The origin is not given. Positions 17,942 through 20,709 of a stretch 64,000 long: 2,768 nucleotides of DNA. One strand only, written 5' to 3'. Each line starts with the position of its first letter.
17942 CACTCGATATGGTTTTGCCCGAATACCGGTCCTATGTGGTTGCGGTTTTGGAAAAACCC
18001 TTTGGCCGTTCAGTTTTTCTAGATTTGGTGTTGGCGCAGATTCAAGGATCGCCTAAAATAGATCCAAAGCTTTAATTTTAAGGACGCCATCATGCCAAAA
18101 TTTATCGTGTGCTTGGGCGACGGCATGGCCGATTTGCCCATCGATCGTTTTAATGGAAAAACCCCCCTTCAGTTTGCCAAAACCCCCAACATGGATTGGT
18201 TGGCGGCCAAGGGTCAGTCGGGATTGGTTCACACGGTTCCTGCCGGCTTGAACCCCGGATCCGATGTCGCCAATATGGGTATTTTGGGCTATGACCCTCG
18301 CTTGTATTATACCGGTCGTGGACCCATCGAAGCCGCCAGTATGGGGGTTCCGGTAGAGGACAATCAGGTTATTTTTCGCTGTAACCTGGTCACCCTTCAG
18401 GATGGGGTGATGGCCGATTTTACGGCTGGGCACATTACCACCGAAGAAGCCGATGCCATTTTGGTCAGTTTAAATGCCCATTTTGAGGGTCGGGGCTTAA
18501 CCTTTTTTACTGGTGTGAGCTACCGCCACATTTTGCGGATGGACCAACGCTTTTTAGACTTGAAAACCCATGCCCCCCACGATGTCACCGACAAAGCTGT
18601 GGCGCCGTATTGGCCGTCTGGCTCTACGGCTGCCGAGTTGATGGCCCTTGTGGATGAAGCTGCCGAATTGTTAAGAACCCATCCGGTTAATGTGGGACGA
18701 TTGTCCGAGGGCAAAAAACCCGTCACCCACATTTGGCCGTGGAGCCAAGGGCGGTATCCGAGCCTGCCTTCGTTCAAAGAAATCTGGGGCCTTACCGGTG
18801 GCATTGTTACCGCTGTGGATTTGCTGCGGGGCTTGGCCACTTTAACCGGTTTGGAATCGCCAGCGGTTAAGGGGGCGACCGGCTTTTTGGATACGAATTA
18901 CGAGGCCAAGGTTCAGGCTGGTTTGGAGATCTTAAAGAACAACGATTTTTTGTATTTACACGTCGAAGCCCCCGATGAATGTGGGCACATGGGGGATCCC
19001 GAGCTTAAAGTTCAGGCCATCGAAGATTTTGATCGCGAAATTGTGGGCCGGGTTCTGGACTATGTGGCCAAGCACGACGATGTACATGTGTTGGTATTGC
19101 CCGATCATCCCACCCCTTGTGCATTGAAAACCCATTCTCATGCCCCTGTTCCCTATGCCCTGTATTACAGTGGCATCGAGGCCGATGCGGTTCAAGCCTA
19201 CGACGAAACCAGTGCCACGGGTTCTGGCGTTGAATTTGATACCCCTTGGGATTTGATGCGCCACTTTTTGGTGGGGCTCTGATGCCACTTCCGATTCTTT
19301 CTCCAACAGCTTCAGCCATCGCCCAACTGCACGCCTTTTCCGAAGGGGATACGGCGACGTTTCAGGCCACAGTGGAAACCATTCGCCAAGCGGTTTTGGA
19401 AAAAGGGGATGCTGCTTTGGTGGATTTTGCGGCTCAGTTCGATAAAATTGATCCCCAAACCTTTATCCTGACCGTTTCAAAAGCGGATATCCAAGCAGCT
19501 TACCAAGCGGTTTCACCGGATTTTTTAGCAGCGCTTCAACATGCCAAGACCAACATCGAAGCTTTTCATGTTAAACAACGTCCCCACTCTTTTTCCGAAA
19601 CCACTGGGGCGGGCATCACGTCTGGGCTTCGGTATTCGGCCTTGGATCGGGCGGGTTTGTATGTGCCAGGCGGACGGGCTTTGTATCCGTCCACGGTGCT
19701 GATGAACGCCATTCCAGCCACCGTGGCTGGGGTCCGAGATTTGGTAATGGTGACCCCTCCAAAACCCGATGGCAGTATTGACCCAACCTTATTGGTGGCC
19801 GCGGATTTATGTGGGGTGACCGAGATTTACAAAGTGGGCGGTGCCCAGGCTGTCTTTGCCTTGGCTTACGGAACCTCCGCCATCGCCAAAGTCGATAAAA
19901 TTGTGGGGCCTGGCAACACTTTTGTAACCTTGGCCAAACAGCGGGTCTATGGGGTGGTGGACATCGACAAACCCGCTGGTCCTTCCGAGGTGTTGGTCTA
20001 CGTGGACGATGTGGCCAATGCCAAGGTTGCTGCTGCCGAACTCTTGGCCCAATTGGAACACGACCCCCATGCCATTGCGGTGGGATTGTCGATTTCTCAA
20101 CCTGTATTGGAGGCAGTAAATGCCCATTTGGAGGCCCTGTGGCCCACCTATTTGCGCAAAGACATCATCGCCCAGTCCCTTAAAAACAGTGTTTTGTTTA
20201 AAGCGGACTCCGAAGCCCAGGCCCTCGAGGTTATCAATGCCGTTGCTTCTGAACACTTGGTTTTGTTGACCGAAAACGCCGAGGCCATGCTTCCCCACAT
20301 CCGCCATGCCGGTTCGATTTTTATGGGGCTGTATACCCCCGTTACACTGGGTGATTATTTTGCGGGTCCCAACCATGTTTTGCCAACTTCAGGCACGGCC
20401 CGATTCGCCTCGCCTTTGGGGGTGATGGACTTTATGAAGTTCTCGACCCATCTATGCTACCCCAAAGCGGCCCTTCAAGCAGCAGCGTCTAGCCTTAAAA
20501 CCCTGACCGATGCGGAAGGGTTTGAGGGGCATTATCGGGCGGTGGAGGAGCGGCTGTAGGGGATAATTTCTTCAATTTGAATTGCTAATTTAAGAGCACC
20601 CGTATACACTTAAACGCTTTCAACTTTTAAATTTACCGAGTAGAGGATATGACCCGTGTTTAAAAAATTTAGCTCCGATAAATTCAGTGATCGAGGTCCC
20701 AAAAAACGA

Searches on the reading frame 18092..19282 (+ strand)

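Call 20: search_protein_families(library=ncbifam, proteins=[window:18092-19282:+], max_evalue=0.00001)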
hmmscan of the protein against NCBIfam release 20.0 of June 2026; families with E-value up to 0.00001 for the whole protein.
window:18092-19282:+ (396 aa): 6 families
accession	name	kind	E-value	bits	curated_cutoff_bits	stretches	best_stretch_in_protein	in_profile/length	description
NF003242.0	PRK04200.1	equivalog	2e-158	527.4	426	1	3-393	2-393/395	cofactor-independent phosphoglycerate mutase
TIGR02535.1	hyp_Hser_kinase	hypoth_equivalog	2.6e-156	520.4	446.3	1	3-393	2-396/397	proposed homoserine kinase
TIGR00306.2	apgM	subfamily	3.5e-145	484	320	1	3-393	1-403/403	2,3-bisphosphoglycerate-independent phosphoglycerate mutase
NF003104.0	PRK04024.1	equivalog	1.4e-87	294.2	489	1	2-379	3-387/412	2,3-bisphosphoglycerate-independent phosphoglycerate mutase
NF038358.1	phophono_PhpG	equivalog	8.6e-69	232.3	545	2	177-391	202-414/417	CMP-5'-phosphonoformate--3-phosphoglycerate phosphonoformyl transferase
NF003160.0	PRK04135.1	equivalog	8.6e-55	186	468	1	3-378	17-377/403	2,3-bisphosphoglycerate-independent phosphoglycerate mutase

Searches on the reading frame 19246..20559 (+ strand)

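Call 20: search_protein_families(library=ncbifam, proteins=[window:19246-20559:+], max_evalue=0.00001)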
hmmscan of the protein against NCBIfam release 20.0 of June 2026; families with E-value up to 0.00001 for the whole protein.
window:19246-20559:+ (437 aa): 2 families
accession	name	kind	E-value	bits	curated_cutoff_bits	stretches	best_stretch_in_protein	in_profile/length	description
TIGR00069.1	hisD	equivalog_domain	7e-144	479.9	243.8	1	43-436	1-393/393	histidinol dehydrogenase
NF010343.0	PRK13770.1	equivalog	1.8e-97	326.8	647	1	40-434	22-412/416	histidinol dehydrogenase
